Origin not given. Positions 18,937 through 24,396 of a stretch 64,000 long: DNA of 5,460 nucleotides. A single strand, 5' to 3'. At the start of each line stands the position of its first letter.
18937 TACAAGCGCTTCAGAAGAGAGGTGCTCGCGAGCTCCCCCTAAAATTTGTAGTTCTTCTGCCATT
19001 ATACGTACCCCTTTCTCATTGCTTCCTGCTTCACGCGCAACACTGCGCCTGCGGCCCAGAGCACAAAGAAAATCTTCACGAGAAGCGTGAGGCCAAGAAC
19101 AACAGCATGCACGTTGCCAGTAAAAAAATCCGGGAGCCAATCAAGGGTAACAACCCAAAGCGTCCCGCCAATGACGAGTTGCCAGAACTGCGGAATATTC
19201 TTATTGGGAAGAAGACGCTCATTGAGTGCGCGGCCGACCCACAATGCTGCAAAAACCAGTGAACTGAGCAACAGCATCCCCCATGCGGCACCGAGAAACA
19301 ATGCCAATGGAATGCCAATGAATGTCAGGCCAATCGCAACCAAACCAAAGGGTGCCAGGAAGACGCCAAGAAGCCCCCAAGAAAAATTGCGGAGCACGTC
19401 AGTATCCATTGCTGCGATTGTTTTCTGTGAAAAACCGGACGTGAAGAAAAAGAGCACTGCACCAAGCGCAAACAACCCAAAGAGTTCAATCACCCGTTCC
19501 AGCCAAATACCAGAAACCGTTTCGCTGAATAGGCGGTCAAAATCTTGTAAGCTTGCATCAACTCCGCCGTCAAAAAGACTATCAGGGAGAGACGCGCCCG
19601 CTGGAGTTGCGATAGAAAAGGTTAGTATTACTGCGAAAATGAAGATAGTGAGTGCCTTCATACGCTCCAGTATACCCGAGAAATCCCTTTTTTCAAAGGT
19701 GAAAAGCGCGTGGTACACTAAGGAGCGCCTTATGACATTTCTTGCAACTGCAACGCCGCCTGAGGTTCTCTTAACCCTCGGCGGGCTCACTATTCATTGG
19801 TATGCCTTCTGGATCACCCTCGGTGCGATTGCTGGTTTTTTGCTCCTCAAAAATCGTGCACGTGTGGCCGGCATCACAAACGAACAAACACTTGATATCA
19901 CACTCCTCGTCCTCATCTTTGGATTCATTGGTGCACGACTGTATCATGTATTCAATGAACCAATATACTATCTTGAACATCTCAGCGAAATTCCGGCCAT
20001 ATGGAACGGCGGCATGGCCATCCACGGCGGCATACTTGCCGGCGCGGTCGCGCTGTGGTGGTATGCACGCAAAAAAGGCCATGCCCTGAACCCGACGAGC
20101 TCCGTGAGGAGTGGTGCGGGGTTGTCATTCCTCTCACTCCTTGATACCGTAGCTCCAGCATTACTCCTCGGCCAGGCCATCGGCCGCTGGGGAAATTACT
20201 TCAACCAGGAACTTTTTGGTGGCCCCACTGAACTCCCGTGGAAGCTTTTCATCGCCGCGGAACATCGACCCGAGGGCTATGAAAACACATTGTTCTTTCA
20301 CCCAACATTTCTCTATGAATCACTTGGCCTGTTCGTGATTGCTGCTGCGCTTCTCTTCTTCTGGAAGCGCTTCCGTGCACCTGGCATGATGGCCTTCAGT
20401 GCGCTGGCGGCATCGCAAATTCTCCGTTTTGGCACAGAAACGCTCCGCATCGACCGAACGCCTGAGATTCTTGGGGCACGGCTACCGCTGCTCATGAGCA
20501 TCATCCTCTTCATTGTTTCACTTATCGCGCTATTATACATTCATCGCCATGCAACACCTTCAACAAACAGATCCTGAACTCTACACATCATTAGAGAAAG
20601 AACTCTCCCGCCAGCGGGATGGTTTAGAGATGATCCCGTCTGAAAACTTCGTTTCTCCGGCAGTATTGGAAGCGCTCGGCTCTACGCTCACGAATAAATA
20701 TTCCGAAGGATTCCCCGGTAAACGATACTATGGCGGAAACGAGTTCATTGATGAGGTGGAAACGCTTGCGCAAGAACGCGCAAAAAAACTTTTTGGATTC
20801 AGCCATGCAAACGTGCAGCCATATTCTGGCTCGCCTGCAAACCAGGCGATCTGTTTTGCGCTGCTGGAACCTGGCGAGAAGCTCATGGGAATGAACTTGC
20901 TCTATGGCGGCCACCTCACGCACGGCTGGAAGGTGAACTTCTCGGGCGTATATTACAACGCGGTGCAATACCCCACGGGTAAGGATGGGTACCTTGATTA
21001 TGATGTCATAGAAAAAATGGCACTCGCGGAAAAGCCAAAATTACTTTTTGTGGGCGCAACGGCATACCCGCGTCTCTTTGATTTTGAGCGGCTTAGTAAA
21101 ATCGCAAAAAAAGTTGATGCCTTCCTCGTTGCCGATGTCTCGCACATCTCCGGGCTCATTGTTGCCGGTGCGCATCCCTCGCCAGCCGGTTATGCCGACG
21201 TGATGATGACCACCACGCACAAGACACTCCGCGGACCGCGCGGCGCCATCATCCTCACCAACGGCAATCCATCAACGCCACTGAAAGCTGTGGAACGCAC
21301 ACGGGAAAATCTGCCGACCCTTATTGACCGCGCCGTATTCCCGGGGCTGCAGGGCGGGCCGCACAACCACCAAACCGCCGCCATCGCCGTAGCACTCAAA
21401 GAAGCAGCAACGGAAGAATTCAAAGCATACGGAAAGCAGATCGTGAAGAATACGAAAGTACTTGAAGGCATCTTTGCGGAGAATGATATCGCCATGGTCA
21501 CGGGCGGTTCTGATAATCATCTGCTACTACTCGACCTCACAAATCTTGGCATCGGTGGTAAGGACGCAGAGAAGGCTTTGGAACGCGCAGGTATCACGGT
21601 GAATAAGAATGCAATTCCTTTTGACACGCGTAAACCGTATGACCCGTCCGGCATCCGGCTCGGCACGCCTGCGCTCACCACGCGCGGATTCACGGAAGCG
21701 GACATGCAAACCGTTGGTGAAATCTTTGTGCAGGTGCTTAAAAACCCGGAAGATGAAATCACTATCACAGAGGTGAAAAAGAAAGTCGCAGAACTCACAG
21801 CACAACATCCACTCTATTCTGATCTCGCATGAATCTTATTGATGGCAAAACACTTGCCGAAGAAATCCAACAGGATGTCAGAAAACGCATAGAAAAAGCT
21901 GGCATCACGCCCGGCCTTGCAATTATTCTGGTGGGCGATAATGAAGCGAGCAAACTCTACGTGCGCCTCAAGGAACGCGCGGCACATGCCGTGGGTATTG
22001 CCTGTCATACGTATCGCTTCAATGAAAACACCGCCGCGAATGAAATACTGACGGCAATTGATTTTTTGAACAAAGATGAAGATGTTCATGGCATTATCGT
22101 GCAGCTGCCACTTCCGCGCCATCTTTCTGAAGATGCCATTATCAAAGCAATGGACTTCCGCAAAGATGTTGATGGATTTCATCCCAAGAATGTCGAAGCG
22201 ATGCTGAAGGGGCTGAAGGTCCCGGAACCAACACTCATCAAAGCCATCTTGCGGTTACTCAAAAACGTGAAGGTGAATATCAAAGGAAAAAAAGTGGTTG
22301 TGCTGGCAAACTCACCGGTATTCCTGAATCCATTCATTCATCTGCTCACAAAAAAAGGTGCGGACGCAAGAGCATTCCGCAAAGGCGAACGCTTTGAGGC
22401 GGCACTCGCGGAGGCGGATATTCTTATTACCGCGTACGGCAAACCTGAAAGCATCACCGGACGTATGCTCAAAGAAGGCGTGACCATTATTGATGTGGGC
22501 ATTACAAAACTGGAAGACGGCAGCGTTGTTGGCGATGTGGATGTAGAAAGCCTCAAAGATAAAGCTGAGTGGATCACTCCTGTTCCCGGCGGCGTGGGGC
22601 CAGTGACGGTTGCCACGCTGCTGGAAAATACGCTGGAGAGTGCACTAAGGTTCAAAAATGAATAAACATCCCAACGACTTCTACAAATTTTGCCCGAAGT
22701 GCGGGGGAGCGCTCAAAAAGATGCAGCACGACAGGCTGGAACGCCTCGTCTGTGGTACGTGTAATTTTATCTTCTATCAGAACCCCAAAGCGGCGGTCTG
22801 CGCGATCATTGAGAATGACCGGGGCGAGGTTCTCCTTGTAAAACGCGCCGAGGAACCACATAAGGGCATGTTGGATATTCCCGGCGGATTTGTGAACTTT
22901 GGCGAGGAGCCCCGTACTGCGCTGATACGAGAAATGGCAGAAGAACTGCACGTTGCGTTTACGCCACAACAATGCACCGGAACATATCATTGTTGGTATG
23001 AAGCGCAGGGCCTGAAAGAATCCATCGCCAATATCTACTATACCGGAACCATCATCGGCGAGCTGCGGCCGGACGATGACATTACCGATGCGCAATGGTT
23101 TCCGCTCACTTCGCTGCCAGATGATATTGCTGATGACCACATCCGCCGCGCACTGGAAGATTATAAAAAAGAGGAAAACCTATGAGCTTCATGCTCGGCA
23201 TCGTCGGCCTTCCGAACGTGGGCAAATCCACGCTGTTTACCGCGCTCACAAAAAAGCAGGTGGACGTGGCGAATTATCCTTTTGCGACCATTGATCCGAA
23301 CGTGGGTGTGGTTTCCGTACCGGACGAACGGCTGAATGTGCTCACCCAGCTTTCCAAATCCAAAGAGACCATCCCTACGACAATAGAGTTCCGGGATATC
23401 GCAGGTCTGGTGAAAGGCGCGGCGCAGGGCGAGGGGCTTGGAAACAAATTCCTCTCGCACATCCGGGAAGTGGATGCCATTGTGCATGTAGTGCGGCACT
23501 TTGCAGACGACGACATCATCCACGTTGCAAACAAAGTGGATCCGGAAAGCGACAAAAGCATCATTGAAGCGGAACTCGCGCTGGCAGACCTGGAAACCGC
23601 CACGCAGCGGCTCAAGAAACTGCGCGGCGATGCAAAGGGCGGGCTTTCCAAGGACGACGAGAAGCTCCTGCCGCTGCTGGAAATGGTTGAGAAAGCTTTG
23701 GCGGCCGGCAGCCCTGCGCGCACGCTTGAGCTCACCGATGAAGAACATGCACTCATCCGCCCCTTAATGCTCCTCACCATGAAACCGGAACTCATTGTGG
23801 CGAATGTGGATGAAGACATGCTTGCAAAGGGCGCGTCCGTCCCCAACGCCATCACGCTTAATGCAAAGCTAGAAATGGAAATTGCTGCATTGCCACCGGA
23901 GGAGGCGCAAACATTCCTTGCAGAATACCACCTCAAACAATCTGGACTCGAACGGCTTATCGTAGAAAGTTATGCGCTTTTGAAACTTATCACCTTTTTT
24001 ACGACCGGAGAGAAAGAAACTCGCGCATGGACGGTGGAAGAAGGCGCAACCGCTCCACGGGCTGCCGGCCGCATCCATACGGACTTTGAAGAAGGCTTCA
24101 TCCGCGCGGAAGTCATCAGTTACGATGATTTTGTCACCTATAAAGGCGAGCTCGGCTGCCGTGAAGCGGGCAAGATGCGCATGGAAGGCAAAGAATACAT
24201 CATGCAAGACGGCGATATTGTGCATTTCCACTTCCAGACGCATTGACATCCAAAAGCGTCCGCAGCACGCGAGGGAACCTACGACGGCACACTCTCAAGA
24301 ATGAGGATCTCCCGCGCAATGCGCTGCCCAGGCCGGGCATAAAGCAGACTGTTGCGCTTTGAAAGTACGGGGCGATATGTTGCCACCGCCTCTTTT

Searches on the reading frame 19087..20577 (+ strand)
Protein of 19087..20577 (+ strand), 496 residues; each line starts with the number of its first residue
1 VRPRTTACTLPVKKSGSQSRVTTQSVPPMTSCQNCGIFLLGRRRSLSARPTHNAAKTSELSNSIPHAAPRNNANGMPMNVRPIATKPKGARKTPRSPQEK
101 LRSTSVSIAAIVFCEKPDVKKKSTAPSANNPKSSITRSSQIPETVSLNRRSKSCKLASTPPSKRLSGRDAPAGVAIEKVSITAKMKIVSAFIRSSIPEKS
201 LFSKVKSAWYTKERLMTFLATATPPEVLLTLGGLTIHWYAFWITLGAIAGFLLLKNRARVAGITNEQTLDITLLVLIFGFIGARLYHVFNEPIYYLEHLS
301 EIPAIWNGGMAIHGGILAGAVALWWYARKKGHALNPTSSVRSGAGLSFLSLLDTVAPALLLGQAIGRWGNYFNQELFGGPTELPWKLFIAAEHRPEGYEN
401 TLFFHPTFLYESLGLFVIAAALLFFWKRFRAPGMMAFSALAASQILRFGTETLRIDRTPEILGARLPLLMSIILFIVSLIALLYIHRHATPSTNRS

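Call 33: search_protein_families(library=pfam, proteins=[window:19087-20577:+], max_evalue=0.01)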
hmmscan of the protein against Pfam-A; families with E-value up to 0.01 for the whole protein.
window:19087-20577:+ (496 aa): 1 family
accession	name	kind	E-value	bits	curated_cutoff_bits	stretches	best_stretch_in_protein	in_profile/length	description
PF01790.23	LGT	-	8.3e-61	205.8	24.9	1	227-484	2-240/240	Prolipoprotein diacylglyceryl transferase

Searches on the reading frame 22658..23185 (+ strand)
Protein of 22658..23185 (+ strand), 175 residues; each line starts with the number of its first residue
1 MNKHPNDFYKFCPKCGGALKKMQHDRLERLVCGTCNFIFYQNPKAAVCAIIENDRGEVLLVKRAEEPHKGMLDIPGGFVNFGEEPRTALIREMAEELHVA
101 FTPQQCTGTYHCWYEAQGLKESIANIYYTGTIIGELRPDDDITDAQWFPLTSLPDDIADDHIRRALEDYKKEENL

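Call 52: search_protein_families(library=pfam, proteins=[window:22658-23185:+], max_evalue=0.001)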
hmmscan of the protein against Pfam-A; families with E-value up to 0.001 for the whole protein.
window:22658-23185:+ (175 aa): 4 families
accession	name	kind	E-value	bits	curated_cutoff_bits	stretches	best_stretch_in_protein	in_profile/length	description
PF00293.34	NUDIX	-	1.2e-20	74.4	21.1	1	44-160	3-126/134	NUDIX domain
PF14803.11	Zn_ribbon_Nudix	-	1.1e-09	38.5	25.6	1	10-41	1-34/34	Nudix N-terminal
PF14815.12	NUDIX_4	-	0.00032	20.9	35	1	48-106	2-58/113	NUDIX domain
PF22327.2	Nudt16-like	-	0.00039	20.8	27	1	38-127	6-91/161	U8 snoRNA-decapping enzyme-like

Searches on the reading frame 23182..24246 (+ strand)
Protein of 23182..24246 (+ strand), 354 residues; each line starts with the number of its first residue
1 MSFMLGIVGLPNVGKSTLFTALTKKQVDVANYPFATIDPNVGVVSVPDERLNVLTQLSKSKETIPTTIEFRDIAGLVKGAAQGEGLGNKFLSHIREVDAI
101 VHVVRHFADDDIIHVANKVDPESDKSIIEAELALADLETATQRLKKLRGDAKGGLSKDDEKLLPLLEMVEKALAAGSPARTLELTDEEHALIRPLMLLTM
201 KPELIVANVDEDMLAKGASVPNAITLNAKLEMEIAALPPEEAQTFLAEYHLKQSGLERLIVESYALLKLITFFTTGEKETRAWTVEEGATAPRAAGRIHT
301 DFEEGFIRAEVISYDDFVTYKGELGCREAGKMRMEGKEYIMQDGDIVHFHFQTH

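Call 52: search_protein_families(library=pfam, proteins=[window:23182-24246:+], max_evalue=0.001)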
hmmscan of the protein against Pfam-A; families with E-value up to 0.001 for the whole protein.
window:23182-24246:+ (354 aa): 3 families
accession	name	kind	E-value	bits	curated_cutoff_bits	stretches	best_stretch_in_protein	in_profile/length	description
PF06071.19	YchF-GTPase_C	-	6.2e-39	132.4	27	1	269-351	1-83/84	Protein of unknown function (DUF933)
PF01926.29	MMR_HSR1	-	5.7e-22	78.4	21.9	1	6-112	3-96/113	50S ribosome-binding GTPase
PF02421.24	FeoB_N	-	2.3e-09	37.4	27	1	6-53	4-51/156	Ferrous iron transport protein B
